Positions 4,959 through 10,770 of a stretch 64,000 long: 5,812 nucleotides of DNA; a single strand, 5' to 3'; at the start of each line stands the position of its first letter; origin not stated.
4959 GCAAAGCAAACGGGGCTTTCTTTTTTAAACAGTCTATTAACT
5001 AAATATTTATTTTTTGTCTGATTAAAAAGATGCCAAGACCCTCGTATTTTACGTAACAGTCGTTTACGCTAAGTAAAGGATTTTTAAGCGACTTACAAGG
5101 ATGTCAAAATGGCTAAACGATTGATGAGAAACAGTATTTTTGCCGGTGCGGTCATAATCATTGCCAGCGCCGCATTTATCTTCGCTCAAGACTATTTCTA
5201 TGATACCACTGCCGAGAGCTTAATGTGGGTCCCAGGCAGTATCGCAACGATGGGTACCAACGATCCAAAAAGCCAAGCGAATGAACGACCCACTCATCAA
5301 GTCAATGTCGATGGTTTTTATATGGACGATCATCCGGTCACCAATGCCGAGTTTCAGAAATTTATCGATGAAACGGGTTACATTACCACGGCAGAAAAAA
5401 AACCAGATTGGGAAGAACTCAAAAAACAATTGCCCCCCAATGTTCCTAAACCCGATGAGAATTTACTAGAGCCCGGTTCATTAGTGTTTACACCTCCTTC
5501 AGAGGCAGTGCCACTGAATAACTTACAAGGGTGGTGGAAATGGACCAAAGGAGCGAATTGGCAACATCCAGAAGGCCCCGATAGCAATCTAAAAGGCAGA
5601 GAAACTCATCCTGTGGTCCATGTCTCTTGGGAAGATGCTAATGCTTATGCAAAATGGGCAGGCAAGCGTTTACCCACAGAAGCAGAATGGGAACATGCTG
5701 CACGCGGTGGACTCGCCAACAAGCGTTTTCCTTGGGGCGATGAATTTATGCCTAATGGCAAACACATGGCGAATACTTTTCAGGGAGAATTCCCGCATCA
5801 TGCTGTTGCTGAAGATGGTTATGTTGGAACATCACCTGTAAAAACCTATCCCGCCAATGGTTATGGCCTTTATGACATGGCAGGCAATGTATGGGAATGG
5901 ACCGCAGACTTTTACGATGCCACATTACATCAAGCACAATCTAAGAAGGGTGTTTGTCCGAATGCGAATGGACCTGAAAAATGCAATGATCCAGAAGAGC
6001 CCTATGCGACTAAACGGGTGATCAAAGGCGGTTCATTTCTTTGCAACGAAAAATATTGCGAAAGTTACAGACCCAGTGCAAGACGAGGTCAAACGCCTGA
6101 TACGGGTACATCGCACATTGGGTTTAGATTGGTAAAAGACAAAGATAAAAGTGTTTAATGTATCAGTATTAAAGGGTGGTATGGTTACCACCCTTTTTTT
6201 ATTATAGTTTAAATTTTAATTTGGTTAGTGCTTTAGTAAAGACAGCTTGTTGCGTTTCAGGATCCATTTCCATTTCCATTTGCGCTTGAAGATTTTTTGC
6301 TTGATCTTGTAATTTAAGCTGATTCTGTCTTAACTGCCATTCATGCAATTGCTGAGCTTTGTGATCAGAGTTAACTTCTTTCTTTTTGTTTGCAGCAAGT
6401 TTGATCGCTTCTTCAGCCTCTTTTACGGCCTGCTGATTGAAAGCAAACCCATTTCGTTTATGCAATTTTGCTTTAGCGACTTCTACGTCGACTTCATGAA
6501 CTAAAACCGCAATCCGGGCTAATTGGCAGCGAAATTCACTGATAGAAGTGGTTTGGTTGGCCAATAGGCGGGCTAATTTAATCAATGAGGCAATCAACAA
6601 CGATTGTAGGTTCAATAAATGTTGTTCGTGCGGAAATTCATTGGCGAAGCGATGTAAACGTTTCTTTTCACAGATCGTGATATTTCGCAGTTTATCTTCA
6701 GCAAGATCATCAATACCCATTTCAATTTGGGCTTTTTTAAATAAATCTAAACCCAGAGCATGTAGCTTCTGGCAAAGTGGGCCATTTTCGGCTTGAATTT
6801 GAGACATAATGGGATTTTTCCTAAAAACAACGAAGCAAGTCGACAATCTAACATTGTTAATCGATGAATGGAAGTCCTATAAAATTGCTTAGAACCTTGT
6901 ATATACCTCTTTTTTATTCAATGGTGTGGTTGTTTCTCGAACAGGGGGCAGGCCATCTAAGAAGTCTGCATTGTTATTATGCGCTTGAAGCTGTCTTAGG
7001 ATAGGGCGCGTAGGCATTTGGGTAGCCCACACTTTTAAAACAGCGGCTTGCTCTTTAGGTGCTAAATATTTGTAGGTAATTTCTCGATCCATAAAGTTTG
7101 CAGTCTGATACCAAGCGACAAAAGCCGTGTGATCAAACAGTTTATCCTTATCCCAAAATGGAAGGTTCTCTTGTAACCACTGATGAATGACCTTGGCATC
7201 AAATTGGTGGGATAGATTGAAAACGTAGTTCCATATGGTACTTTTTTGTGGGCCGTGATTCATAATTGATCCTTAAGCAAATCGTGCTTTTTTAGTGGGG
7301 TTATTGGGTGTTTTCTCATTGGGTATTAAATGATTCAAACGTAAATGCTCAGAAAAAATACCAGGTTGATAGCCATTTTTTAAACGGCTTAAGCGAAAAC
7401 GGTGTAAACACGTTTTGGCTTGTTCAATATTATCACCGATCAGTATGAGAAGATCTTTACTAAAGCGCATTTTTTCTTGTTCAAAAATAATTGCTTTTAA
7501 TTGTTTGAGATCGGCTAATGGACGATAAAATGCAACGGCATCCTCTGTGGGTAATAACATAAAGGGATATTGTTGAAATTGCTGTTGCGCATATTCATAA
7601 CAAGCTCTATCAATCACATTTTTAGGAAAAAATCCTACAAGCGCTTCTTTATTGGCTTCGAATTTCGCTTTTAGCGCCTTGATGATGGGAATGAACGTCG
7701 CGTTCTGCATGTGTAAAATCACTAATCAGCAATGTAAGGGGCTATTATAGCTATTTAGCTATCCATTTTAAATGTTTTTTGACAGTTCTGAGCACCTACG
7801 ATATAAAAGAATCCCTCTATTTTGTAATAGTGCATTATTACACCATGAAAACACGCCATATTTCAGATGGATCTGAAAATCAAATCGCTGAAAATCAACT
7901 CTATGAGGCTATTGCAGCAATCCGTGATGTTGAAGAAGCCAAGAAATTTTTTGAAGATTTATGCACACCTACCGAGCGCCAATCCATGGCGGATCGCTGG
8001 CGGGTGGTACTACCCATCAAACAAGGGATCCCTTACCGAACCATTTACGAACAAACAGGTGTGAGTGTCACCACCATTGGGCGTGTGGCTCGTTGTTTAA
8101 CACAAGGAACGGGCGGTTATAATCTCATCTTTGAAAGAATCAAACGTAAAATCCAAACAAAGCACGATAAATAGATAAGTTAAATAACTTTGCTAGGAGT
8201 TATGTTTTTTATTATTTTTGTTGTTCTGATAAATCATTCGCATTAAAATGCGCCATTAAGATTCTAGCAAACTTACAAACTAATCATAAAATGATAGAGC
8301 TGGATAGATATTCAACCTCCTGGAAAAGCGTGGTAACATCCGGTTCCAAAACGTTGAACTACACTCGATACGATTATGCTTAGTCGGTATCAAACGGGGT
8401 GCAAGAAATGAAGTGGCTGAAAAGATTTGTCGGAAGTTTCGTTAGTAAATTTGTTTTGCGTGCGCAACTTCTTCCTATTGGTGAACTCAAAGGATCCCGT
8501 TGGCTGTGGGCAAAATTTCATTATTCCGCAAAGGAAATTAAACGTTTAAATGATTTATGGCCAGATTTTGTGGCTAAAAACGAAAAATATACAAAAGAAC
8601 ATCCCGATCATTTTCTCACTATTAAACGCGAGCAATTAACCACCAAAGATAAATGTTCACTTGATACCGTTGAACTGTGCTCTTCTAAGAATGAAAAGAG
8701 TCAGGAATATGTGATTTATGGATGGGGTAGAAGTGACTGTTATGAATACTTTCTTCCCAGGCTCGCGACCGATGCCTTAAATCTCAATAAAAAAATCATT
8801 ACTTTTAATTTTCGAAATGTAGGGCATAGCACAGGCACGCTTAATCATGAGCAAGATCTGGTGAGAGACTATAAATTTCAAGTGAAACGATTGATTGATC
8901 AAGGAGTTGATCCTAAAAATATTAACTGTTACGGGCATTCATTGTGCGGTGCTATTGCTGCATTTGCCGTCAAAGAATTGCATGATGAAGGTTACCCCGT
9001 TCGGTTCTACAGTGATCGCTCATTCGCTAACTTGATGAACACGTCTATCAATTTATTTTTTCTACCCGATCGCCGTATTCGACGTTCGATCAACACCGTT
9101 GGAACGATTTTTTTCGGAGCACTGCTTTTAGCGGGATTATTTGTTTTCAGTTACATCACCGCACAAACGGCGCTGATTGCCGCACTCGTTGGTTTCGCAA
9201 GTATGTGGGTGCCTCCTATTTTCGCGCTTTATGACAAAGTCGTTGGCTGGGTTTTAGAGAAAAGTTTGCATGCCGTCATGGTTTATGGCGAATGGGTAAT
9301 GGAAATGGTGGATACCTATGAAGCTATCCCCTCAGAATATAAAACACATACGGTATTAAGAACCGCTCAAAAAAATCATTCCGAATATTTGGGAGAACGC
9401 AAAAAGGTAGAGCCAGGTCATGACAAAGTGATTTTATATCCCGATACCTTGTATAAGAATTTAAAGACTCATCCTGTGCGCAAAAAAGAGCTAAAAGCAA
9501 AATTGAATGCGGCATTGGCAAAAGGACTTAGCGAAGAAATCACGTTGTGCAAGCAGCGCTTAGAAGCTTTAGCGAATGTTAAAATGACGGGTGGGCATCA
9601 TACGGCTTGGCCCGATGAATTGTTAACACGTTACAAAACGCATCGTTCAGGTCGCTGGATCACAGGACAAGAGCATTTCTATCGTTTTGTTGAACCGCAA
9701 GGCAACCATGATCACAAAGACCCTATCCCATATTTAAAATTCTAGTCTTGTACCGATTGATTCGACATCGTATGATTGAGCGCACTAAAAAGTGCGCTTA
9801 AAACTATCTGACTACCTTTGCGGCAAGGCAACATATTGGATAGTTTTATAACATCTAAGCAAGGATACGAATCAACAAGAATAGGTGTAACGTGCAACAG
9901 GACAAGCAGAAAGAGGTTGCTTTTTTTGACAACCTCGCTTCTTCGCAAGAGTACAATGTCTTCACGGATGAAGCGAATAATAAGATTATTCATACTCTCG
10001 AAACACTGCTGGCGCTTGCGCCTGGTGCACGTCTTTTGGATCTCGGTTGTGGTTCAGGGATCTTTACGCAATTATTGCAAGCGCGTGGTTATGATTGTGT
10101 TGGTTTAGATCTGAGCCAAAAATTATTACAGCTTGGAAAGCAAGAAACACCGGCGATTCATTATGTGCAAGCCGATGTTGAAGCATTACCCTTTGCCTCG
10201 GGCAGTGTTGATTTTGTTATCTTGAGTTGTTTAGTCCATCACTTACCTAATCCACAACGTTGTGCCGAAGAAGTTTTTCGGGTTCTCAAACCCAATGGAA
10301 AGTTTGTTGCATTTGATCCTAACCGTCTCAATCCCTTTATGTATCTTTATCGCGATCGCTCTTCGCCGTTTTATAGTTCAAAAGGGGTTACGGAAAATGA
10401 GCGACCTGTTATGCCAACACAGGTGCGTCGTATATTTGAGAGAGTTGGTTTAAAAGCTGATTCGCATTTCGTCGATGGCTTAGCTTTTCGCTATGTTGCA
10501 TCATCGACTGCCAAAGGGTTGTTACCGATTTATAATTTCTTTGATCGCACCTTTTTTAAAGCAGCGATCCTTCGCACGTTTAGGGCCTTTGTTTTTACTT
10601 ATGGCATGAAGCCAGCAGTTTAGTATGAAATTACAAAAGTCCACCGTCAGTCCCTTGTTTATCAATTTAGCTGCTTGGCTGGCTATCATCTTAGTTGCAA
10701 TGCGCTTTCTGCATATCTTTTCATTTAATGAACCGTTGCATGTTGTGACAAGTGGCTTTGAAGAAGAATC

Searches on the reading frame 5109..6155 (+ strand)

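Call 11: search_protein_families(library=pfam, proteins=[window:5109-6155:+], max_evalue=0.00001)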
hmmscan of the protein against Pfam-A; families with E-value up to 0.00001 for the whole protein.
window:5109-6155:+ (349 aa): 1 family
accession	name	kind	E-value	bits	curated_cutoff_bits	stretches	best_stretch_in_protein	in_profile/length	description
PF03781.23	FGE-sulfatase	-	1.2e-82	277.9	23.3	1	36-343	3-255/255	Sulfatase-modifying factor enzyme 1-like domain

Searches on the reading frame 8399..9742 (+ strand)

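Call 11: search_protein_families(library=pfam, proteins=[window:8399-9742:+], max_evalue=0.00001)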
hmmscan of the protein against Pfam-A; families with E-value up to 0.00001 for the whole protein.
window:8399-9742:+ (448 aa): 1 family
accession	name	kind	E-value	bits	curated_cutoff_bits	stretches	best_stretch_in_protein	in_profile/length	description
PF05677.18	DUF818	-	6.7e-08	32.3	20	1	82-193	118-235/365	Chlamydia CHLPS protein (DUF818)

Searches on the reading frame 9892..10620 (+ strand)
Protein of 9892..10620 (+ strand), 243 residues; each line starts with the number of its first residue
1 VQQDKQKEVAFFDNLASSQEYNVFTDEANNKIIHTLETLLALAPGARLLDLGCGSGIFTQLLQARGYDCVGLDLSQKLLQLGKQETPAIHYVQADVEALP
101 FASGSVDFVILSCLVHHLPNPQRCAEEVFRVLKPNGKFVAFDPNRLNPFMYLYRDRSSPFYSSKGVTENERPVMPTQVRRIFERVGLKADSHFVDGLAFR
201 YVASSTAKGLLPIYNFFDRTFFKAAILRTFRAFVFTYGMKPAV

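Call 11: search_protein_families(library=pfam, proteins=[window:9892-10620:+], max_evalue=0.00001)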
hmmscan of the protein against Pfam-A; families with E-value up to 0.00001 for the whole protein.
window:9892-10620:+ (243 aa): 7 families
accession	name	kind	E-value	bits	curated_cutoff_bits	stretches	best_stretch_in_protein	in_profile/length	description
PF08241.18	Methyltransf_11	-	1.6e-27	96.4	21.2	1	49-139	1-94/95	Methyltransferase domain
PF13649.12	Methyltransf_25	-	4.3e-22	79.1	27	1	49-136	2-97/97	Methyltransferase domain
PF13489.12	Methyltransf_23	-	1.6e-19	70.7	27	1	29-153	6-124/164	Methyltransferase domain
PF13847.12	Methyltransf_31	-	3.7e-19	69.3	27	1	44-158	3-127/145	Methyltransferase domain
PF08242.18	Methyltransf_12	-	5.2e-15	56.4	30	1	49-138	1-98/98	Methyltransferase domain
PF01209.24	Ubie_methyltran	-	2.9e-12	46.9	20.1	1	39-146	42-157/233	ubiE/COQ5 methyltransferase family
PF07021.18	MetW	-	3.4e-10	40.3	21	1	42-133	11-103/193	Methionine biosynthesis protein MetW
